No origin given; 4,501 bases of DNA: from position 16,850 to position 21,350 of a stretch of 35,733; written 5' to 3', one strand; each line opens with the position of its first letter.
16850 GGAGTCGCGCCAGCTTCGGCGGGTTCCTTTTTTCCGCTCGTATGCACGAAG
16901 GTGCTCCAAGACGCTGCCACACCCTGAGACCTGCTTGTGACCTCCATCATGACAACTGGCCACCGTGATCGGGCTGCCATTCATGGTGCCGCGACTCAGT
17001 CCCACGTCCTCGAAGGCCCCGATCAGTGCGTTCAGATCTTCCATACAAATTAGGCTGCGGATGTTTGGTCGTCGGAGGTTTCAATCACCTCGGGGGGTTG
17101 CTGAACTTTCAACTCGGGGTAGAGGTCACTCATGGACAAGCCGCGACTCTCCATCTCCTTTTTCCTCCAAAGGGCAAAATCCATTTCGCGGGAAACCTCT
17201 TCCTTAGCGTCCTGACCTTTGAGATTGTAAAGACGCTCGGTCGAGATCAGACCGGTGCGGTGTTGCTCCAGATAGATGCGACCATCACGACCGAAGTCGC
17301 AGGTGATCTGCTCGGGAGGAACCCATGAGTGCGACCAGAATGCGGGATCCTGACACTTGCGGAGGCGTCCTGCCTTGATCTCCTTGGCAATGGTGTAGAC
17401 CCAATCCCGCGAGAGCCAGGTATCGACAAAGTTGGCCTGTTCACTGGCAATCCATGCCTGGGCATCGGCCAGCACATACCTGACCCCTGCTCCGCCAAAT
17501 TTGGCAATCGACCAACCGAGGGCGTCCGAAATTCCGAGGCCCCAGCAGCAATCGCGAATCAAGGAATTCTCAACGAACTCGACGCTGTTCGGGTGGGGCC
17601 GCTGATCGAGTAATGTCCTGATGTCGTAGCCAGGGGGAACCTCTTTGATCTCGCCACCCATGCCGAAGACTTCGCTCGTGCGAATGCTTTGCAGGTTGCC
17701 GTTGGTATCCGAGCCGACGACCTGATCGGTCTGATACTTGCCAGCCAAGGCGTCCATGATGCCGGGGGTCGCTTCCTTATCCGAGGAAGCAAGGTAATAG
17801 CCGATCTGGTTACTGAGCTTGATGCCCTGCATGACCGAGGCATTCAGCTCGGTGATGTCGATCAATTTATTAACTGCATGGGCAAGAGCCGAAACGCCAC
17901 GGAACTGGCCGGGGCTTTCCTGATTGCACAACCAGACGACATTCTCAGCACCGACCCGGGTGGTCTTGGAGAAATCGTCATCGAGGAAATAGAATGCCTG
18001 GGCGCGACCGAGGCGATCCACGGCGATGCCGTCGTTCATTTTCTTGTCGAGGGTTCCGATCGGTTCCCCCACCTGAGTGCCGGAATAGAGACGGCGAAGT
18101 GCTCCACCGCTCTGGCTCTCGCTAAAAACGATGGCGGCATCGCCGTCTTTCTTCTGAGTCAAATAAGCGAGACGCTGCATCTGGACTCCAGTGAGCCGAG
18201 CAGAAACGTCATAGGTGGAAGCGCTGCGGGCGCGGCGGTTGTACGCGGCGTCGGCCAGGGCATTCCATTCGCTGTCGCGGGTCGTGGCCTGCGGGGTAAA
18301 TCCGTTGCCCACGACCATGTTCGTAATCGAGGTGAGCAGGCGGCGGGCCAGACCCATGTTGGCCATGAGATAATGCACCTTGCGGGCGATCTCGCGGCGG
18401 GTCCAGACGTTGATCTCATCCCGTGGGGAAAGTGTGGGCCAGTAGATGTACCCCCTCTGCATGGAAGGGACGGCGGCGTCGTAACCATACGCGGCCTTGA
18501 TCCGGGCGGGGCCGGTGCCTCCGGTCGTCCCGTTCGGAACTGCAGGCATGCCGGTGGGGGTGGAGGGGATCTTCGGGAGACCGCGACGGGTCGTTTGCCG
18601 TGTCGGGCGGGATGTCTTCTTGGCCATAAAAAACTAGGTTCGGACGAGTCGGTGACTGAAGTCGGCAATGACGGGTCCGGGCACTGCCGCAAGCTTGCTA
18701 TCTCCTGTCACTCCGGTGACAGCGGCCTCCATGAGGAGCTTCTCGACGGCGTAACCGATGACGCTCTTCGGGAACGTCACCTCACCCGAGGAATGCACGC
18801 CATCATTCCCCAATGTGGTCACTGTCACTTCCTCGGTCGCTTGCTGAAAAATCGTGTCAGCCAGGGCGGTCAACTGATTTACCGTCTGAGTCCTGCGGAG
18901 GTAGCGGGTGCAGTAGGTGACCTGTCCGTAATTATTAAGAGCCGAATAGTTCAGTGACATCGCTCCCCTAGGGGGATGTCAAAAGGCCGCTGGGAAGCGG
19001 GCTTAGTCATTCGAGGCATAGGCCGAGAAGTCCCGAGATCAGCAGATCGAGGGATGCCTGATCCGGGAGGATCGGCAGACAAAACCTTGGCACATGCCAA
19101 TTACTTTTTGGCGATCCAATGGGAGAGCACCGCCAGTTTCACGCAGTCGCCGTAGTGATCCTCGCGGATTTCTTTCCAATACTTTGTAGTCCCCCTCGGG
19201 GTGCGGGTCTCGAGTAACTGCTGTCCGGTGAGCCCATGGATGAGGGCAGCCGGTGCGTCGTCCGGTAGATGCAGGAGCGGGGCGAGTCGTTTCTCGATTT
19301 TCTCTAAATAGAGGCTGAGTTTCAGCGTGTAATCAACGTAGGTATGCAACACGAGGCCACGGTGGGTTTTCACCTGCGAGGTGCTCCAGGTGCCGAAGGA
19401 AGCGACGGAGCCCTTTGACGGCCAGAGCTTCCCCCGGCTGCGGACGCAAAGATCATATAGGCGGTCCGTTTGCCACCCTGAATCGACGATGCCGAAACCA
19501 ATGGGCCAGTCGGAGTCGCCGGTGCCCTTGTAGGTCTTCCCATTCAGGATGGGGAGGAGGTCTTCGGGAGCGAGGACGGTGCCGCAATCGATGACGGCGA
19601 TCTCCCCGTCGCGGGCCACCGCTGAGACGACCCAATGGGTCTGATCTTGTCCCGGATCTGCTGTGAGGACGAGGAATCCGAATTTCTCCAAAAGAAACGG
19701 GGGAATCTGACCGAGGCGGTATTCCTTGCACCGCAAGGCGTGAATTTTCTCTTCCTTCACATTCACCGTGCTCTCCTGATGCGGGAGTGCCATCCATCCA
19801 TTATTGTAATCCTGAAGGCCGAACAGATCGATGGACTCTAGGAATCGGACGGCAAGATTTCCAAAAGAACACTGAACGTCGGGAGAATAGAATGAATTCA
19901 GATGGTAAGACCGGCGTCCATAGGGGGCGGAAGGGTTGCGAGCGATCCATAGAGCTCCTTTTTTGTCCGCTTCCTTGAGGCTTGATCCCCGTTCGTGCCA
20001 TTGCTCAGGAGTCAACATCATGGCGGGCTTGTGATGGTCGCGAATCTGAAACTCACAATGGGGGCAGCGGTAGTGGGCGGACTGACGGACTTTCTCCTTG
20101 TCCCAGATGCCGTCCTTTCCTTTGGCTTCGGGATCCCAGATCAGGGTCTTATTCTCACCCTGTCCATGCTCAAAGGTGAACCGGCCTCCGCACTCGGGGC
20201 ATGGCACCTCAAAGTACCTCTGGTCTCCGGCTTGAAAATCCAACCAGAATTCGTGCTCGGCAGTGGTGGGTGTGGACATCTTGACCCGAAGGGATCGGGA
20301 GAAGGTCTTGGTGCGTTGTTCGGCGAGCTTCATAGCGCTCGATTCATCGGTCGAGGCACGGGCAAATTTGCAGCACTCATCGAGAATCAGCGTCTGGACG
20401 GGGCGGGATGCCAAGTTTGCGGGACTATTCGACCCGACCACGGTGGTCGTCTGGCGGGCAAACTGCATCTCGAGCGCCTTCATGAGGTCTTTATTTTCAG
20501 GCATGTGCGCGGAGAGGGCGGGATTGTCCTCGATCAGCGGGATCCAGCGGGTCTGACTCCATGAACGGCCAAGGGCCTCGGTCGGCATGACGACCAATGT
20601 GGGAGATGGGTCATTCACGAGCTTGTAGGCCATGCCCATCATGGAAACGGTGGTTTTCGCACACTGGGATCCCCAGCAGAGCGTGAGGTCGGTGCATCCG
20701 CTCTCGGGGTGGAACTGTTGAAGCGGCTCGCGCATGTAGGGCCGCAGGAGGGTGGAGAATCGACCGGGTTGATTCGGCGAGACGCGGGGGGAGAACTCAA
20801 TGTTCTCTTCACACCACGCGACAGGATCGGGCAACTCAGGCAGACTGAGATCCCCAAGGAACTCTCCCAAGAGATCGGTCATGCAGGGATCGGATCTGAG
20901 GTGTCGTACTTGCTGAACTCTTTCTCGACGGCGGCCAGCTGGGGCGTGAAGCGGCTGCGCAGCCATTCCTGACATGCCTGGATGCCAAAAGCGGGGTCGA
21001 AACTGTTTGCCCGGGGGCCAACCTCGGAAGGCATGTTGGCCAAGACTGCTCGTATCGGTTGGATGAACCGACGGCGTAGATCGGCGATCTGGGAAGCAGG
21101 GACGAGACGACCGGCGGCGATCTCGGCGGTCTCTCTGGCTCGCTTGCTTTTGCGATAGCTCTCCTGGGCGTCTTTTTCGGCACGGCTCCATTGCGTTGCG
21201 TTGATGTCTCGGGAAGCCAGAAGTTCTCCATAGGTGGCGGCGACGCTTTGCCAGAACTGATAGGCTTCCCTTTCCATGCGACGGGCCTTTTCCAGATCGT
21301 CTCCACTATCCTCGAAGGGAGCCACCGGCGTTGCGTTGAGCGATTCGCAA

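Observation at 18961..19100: Copy B: put-like layout (two hairpins one nucleotide apart, then a terminator-like hairpin with a U-tract) inside the late operon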

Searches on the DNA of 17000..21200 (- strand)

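Call 12: search_dna_similar(query=window:17000-21200:-, collection=phages, mode=distant, max_rows=20)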
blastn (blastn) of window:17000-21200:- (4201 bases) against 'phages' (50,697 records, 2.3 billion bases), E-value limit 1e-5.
No match.

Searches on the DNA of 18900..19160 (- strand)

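Call 9: search_rna_families(source=window, start=18900, end=19160, threshold=evalue, max_evalue=10)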
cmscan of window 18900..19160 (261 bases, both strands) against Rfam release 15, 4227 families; matches with E-value up to 10: 0.
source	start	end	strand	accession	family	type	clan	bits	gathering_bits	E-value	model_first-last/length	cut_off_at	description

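Call 11: search_dna_similar(query=window:18985-19090:-, collection=phages, mode=distant, max_evalue=0.01, max_rows=40)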
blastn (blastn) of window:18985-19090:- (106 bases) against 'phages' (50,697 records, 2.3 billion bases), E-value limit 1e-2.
No match.
